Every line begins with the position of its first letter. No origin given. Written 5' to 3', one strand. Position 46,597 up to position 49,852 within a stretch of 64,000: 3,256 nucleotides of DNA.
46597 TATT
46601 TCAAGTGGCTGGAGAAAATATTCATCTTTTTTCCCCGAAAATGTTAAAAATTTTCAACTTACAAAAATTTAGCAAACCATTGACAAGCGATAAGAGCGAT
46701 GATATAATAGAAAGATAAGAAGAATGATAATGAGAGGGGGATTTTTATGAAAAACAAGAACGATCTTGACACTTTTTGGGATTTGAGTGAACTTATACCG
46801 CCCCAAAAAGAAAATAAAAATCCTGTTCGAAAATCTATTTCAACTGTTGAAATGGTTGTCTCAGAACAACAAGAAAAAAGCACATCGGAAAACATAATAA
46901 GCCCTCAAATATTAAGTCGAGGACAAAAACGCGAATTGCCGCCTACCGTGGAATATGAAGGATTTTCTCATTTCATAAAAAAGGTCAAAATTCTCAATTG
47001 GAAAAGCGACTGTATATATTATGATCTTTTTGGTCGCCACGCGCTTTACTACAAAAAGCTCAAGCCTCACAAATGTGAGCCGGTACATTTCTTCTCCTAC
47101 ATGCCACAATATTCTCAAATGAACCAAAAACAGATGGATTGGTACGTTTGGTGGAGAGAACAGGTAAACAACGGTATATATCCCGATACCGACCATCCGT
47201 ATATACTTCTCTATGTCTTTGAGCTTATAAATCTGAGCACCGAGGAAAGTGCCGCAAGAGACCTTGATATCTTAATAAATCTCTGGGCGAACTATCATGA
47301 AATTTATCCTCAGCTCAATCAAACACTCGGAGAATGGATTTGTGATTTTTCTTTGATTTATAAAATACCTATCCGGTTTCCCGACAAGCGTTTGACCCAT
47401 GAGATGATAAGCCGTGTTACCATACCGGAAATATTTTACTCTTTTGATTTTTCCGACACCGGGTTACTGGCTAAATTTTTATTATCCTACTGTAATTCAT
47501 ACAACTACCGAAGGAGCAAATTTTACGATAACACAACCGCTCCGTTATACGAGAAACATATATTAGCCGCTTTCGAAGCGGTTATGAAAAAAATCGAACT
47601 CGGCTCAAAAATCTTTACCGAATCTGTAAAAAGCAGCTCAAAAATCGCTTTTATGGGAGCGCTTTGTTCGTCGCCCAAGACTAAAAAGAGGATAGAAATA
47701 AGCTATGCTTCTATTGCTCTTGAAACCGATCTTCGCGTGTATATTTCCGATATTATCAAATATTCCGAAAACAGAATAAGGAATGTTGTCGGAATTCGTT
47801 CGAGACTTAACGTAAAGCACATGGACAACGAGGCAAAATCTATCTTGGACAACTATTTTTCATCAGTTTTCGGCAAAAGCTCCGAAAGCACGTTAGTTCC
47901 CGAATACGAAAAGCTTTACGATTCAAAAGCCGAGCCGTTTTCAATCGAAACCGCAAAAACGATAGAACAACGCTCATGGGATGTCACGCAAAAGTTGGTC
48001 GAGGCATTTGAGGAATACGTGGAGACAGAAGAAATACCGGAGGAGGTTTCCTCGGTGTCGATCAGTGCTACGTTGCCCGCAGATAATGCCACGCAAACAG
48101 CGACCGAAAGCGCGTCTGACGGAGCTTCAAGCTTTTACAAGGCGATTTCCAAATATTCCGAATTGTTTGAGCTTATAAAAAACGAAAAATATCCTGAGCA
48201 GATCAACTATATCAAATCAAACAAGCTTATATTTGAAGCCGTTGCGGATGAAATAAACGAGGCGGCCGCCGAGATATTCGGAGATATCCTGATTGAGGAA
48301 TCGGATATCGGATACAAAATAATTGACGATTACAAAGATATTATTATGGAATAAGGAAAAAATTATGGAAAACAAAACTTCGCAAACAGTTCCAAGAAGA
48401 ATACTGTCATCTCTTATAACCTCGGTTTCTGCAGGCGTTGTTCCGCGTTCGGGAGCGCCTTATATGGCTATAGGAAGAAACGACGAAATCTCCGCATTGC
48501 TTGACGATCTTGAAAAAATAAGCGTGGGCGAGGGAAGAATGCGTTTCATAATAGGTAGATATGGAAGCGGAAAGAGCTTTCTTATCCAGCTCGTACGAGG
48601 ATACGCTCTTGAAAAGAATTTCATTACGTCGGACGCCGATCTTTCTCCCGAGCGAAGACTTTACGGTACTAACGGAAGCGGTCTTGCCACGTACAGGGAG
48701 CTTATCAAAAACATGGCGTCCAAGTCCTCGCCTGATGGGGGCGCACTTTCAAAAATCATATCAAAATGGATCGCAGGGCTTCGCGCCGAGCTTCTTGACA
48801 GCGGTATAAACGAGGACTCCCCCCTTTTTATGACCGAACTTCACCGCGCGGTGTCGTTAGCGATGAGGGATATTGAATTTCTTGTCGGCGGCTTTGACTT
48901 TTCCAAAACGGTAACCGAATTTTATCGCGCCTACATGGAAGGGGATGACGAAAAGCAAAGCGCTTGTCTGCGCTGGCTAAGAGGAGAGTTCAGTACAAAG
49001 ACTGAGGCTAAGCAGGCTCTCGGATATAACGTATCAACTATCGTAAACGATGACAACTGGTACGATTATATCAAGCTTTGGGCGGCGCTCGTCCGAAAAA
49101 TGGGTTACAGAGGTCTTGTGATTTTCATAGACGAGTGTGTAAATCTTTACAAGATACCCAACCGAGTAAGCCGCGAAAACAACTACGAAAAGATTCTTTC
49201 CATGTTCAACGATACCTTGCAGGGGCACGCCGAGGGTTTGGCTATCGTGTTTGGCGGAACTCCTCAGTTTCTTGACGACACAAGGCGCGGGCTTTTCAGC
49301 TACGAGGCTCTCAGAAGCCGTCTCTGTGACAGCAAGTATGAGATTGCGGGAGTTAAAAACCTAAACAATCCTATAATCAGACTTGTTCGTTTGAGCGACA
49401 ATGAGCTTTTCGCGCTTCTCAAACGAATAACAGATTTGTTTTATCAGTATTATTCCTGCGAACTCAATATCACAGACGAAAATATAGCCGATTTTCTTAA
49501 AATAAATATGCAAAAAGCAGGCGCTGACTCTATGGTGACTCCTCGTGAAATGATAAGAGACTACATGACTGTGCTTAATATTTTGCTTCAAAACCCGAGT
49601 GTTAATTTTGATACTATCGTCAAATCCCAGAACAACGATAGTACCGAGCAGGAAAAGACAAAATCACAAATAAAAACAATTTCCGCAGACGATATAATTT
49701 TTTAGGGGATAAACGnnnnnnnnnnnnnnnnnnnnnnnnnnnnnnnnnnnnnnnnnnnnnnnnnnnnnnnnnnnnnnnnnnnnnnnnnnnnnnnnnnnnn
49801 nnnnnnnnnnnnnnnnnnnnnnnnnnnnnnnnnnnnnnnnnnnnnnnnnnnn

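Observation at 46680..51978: Self-contained TerB-N/TerB-C + DUF2791-type ATPase + Lhr-like DEAH helicase operon: Shango-type candidate anti-phage system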

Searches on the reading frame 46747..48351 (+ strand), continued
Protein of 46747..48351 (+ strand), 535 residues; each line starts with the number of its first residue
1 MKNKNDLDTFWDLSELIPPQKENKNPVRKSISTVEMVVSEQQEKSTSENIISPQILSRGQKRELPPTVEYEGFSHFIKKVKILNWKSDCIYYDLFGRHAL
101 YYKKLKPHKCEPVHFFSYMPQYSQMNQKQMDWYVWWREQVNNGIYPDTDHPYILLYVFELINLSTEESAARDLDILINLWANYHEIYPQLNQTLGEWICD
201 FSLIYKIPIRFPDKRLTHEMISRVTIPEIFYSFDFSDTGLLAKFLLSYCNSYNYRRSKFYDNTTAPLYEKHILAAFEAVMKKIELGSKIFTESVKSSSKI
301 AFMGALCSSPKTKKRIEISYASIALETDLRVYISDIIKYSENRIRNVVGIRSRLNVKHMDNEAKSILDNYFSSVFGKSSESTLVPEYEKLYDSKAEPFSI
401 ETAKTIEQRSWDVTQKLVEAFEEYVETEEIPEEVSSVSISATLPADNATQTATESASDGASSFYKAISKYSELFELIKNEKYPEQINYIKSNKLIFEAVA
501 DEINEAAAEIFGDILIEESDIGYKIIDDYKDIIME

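Call 65: fold_search(model_id=the predicted structure, library=pdb)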
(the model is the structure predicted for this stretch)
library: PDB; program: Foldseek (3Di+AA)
matches with E <= 10: 115; with E <= 0.001: 0
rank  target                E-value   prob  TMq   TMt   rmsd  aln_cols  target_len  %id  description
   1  7rw8_A                9.3e-01  0.14  0.17  0.16  17.6       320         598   13  AP2 bound to heparin in the closed conformation (released 2022-03-30)
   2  5fvc_E                9.8e-01  0.07  0.11  0.14  16.2       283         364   16  Structure of RNA-bound decameric HMPV nucleoprotein (released 2016-02-24)
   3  5fvc_B                9.8e-01  0.07  0.11  0.13  16.2       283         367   16  Structure of RNA-bound decameric HMPV nucleoprotein (released 2016-02-24)
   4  6oxl_A                1.0e+00  0.15  0.17  0.16  17.6       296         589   14  CRYO-EM STRUCTURE OF PHOSPHORYLATED AP-2 (mu E302K) BOUND TO NECAP IN THE PRESENCE OF SS DNA (released 2019-09-11)
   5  8up1_A                1.0e+00  0.07  0.12  0.16  20.0       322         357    9  CryoEM Structure of Allosterically Switchable De Novo Protein sr322, In Closed State without Effector Peptide (released 2024-08-14)
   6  7rwb_A                1.2e+00  0.14  0.18  0.16  22.5       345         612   12  AP2 bound to the APA domain of SGIP in the presence of heparin (released 2022-03-30)
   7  7oho_AAA              1.2e+00  0.16  0.19  0.17  17.5       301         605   14  Crystal structure of AP2 FCHO2 chimera (released 2022-06-01)
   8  5fvc_I                1.5e+00  0.06  0.11  0.14  16.3       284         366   15  Structure of RNA-bound decameric HMPV nucleoprotein (released 2016-02-24)
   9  3lku_A                1.6e+00  0.10  0.14  0.21  15.5       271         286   11  Crystal structure of S. cerevisiae Get4 in complex with an N-terminal fragment of Get5 (released 2010-06-23)
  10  5fvc_J                2.0e+00  0.05  0.12  0.15  16.3       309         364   14  Structure of RNA-bound decameric HMPV nucleoprotein (released 2016-02-24)
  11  5fvc_G                2.3e+00  0.05  0.11  0.13  16.5       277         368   16  Structure of RNA-bound decameric HMPV nucleoprotein (released 2016-02-24)
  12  5fvc_H                2.3e+00  0.04  0.11  0.14  14.5       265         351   15  Structure of RNA-bound decameric HMPV nucleoprotein (released 2016-02-24)
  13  8t1o_A                2.7e+00  0.10  0.17  0.16  14.2       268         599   14  AP2 bound to MSP2N2 nanodisc with Tgn38 cargo peptide; composite map (released 2023-07-12)
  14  8t12_B                2.7e+00  0.04  0.09  0.06  15.8       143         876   11  Cryo-EM structure of DENV2 NS5 in complex with human STAT2 with the N-terminal domain of STAT2 ordered. (released 2024-01-17)
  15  7xd8_A                3.0e+00  0.06  0.09  0.08  11.2       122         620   11  Crystal Structure of Dengue Virus Serotype 2 (DENV2) Polymerase Elongation Complex (Native Form) (released 2022-12-21)
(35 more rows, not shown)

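Call 86: search_protein_families(library=pfam, alignment_id=A2, max_evalue=0.001)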
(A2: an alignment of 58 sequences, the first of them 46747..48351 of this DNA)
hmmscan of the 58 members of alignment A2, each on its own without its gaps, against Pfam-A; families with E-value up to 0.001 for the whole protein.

A. member 1, window:46747-48351:+ (535 aa): 2 families
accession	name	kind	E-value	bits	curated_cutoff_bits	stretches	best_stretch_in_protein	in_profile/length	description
PF13208.11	TerB_N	-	7.3e-19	68.8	25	1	99-207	38-137/207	TerB N-terminal domain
PF15615.11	TerB_C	-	3.3e-05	24.6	26.3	1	396-531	15-145/148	TerB-C domain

B. families by the number of members that match (of 58 scanned): 2 families
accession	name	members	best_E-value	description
PF13208.11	TerB_N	58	7.6e-23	TerB N-terminal domain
PF15615.11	TerB_C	55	3.4e-14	TerB-C domain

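Call 87: search_protein_representatives(alignment_id=A2)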
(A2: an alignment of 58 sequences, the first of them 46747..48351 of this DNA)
Query: 58 sequences, 546 profile positions. Proteins with E-value up to 0.001 (for the whole library): 3199; up to 1e-10: 2330; up to 1e-30: 962. The best 150 are listed.
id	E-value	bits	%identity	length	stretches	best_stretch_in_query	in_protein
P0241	2.1e-208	710.1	-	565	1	3-543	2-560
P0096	4.1e-207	705.9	-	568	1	2-544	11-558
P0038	1.0e-205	701.2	-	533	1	4-542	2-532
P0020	5.5e-194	662.5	-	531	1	7-543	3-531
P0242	9.6e-194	661.7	-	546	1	4-544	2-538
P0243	5.1e-192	656.0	-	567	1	2-544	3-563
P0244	1.7e-191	654.3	-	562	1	3-544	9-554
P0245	2.1e-191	654.0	-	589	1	2-545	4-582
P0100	3.7e-190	649.9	-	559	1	5-544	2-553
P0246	6.2e-190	649.1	-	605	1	3-542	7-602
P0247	2.1e-189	647.4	-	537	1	2-543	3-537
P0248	1.2e-186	638.3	-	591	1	3-543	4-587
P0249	4.1e-186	636.5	-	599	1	4-544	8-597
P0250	1.7e-185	634.5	-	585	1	54-543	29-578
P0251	9.4e-184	628.7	-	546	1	4-544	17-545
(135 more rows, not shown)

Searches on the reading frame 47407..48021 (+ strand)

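Call 68: search_protein_families(library=pfam, proteins=[window:47407-48021:+], max_evalue=10)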
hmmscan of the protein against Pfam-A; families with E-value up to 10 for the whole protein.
seq(205 aa): 1 family
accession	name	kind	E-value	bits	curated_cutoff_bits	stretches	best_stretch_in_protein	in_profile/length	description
PF13333.12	rve_2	-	0.065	13.8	22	1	8-40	10-42/56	Integrase core domain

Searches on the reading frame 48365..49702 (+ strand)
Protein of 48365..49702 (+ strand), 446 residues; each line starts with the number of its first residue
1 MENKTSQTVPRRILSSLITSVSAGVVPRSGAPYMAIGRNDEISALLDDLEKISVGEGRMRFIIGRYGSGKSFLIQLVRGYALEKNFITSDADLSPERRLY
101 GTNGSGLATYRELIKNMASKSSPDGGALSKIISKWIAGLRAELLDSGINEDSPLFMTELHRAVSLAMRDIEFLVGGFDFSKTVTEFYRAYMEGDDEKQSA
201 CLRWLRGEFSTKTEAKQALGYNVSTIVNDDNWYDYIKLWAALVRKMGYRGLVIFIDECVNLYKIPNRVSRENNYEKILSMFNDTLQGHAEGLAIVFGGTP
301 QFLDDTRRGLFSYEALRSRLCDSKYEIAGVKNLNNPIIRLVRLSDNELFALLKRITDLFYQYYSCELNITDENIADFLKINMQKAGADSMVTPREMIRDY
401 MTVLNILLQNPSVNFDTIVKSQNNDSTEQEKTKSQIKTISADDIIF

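Call 4: search_protein_families(library=pfam, proteins=[window:48365-49702:+], max_evalue=0.01)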
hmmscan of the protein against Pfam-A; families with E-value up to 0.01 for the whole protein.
window:48365-49702:+ (446 aa): 3 families
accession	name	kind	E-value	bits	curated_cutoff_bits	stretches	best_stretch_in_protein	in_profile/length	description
PF10923.14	BrxC_BrxD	-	8.6e-151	503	22.2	1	9-422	1-413/414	BREX system ATP-binding protein BrxC/D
PF13191.12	AAA_16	-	4.5e-07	31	32.6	1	36-168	3-129/167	AAA ATPase domain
PF13401.12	AAA_22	-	0.00031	21.5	27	0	61-303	9-127/130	AAA domain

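Call 5: search_protein_families(library=padloc, proteins=[window:48365-49702:+], max_evalue=0.01)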
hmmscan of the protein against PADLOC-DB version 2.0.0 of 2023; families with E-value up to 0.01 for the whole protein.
window:48365-49702:+ (446 aa): 3 families
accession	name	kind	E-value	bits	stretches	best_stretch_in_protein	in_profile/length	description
PDLC03959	SngB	-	1e-163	543.5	1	6-429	3-425/439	-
PDLC02494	BrxD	-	1.2e-48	164.4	1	11-444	6-436/440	BrxD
PDLC04140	mad8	-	0.0045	14.6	1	51-261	21-203/314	mads_8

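Call 6: search_protein_families(library=ncbifam, proteins=[window:48365-49702:+], max_evalue=0.01)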
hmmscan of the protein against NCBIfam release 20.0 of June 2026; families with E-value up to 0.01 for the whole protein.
window:48365-49702:+ (446 aa): 4 families
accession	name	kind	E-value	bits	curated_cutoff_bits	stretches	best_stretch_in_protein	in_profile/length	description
NF033438.1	BREX_BrxD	equivalog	5.9e-48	164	350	1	15-413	6-400/423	BREX system ATP-binding protein BrxD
NF047389.1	ATPase_Sll1717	subfamily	0.005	16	75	0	49-257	23-193/454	P-loop ATPase, Sll1717 family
TIGR02673.1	FtsE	equivalog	0.0091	15.7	264.85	0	47-81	19-52/214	cell division ATP-binding protein FtsE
NF000166.1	ABCF_CarA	exception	0.0098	14.1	1050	0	100-220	37-145/556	ABC-F type ribosomal protection protein Car(A)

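Call 42: search_solved_structures(query=window:48365-49702:+, max_evalue=0.01)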
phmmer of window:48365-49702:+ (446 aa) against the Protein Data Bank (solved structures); distinct sequences matched with E-value up to 0.01: 1.
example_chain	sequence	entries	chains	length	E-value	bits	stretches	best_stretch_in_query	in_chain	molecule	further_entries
9o9x_A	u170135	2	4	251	0.003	19.7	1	37-81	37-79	ABC transporter ATP-binding protein YtrE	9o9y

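Call 45: search_dna_similar(query=window:48365-49702:+, collection=plasmids, mode=protein, max_rows=25, max_evalue=1e-20)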
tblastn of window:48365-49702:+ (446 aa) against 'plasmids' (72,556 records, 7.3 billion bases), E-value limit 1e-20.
Records with a match: 690; places in all: 693; records where one place covers at least 80% of the query: 678.
Best place of each record, by identity: <60% 690.
By first word of the organism name: Klebsiella 449; Salmonella 144; Escherichia 14; Sulfitobacter 7; Phaeobacter 5; Bradyrhizobium 4; Raoultella 4; Burkholderia 3; Paracoccus 3; Mesorhizobium 3; and 43 more.
By predicted mobility (MOB-suite, as given by PLSDB): conjugative 541; non-mobilizable 104; mobilizable 45.
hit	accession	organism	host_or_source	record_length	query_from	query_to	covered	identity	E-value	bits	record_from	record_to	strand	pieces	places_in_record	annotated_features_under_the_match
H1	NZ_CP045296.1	Paenibacillus cellulositrophicus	cell culture,Thai soil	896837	9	419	92%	49.3%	3e-136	439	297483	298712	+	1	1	ATP-binding protein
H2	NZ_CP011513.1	Paenibacillus peoriae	cell culture,soil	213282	9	419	92%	48.6%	2e-136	439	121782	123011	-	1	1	ATP-binding protein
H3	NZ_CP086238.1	Clostridium estertheticum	single colony,bovine feces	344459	3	439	98%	44.1%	2e-127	413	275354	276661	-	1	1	ATP-binding protein | TerB N-terminal domain-containing protein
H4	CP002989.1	halophilic archaeon DL31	-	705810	6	434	96%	39.6%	3e-101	338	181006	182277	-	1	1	hypothetical protein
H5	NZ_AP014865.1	Bacillus thuringiensis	-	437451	9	414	91%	41.7%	2e-109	362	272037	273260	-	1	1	ATP-binding protein | TerB N-terminal domain-containing protein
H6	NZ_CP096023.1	Halocatena salina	cell culture,sediment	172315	6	434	96%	39.2%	3e-98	329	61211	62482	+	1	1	ATP-binding protein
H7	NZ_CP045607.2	Bacillus cereus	Whole organism,soil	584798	9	414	91%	41.2%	2e-109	362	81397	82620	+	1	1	ATP-binding protein | TerB N-terminal domain-containing protein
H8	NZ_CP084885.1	Natrinema zhouii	pure culture,Salt mine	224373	6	434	96%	38.9%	8e-98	328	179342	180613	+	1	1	ATP-binding protein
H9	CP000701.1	Rhizorhabdus wittichii RW1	-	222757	8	435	96%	38.8%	2e-95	321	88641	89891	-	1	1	hypothetical protein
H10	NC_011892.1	Methylobacterium nodulans ORS 2060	-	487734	16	412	89%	41.6%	1e-93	317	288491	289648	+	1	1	none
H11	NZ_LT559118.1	Nonomuraea gerenzanensis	-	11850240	5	421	93%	39.6%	7e-100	334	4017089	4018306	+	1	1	none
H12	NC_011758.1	Methylorubrum extorquens CM4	-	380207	4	445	99%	37.1%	2e-93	316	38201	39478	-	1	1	ATP-binding protein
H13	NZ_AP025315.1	Fulvitalea axinellae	-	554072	5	444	99%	37.2%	3e-93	315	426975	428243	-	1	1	ATP-binding protein | tellurite resistance TerB C-terminal domain-containing protein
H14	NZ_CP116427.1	Sulfitobacter faviae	Hexacorallia,culture,Cold water coral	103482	6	445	99%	37.1%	1e-91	310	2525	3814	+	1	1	ATP-binding protein | TerB N-terminal domain-containing protein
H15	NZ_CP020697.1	Sulfitobacter sp. D7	calanoid copepod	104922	6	445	99%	37.1%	1e-91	310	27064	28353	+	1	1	ATP-binding protein | TerB N-terminal domain-containing protein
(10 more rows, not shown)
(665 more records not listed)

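Call 94: get_annotated_region(hit=H3, flank=9000)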
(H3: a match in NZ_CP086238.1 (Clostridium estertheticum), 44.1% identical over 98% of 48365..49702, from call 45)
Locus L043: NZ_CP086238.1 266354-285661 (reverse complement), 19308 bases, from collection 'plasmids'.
description: Clostridium estertheticum strain CF002 plasmid pCF002-344, complete sequence
organism: Clostridium estertheticum (NCBI taxid 238834)
taxonomy: Bacteria; Bacillota; Clostridia; Eubacteriales; Clostridiaceae; Clostridium; Clostridium estertheticum
host: -; source: single colony,bovine feces; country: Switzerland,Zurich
typing (MOB-suite, as given by PLSDB): non-mobilizable
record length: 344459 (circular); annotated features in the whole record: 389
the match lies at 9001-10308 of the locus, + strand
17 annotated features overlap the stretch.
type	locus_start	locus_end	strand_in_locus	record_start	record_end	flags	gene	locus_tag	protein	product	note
CDS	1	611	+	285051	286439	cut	-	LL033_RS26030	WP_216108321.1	DHA2 family efflux MFS transporter permease subunit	GO:0009410 - response to xenobiotic stimulus [Evidence IEA]; GO:0006855 - xenobiotic transmembrane transport [Evidence ...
CDS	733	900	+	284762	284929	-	-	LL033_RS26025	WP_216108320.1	hypothetical protein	-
CDS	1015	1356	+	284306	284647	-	-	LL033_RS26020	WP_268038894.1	hypothetical protein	-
CDS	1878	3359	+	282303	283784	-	-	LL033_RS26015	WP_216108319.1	amino acid adenylation domain-containing protein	-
CDS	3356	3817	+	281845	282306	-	-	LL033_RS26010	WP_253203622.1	GNAT family N-acetyltransferase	-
CDS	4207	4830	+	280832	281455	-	-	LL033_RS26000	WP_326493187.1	MFS transporter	GO:0055085 - transmembrane transport [Evidence IEA]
CDS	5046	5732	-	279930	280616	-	-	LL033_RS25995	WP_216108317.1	alpha/beta hydrolase-fold protein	-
CDS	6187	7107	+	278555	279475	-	-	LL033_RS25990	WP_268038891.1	relaxase/mobilization nuclease domain-containing protein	-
CDS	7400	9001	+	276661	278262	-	-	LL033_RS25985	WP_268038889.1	TerB N-terminal domain-containing protein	-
CDS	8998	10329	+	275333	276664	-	-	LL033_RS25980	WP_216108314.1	ATP-binding protein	-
CDS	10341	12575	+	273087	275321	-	-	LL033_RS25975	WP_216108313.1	DEAD/DEAH box helicase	-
CDS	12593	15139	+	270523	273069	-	-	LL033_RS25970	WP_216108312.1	ATP-binding cassette domain-containing protein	-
CDS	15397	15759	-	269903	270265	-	-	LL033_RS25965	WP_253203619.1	IS110 family transposase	-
CDS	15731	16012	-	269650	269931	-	-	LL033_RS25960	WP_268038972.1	transposase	GO:0006313 - DNA transposition [Evidence IEA]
CDS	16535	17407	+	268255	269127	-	-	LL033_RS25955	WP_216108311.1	DUF5131 family protein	-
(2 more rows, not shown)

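Call 95: get_annotated_region(hit=H5, flank=9000)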
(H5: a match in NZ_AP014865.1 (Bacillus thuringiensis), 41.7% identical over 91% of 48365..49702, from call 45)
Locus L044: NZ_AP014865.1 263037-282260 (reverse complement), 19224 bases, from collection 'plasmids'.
description: Bacillus thuringiensis serovar tolworthi strain Pasteur Institute Standard strain plasmid pKK1, complete sequence
organism: Bacillus thuringiensis (NCBI taxid 1442)
taxonomy: Bacteria; Bacillota; Bacilli; Bacillales; Bacillaceae; Bacillus; Bacillus thuringiensis
host: -; source: -; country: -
typing (MOB-suite, as given by PLSDB): non-mobilizable; replicon rep_cluster_125,rep_cluster_1721
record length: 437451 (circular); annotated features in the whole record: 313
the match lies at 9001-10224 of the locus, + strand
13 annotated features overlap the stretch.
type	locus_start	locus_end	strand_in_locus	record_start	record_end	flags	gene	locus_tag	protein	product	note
CDS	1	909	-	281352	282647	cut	istA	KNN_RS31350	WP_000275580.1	IS21-like element IS232 family transposase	GO:0006313 - DNA transposition [Evidence IEA]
CDS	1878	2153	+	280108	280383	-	-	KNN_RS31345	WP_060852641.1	hypothetical protein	-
CDS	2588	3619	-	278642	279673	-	-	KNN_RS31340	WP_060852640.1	DUF3427 domain-containing protein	-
CDS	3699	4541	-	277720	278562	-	-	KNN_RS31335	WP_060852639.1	hypothetical protein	-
CDS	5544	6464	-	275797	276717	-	-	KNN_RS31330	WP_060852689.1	tyrosine-type recombinase/integrase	GO:0015074 - DNA integration [Evidence IEA]; GO:0006310 - DNA recombination [Evidence IEA]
CDS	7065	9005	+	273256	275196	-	-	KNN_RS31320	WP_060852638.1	TerB N-terminal domain-containing protein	-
CDS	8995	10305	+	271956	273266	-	-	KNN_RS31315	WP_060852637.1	ATP-binding protein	-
CDS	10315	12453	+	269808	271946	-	-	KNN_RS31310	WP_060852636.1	DEAD/DEAH box helicase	-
CDS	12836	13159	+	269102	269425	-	-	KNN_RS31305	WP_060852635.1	nucleoside triphosphate pyrophosphohydrolase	-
CDS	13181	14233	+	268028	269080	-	-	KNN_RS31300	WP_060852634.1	HNH endonuclease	-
CDS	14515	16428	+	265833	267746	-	-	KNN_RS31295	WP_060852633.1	DNA/RNA helicase domain-containing protein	-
CDS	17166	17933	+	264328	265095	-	-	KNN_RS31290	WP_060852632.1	hypothetical protein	-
CDS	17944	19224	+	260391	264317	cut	-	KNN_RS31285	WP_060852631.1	hypothetical protein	-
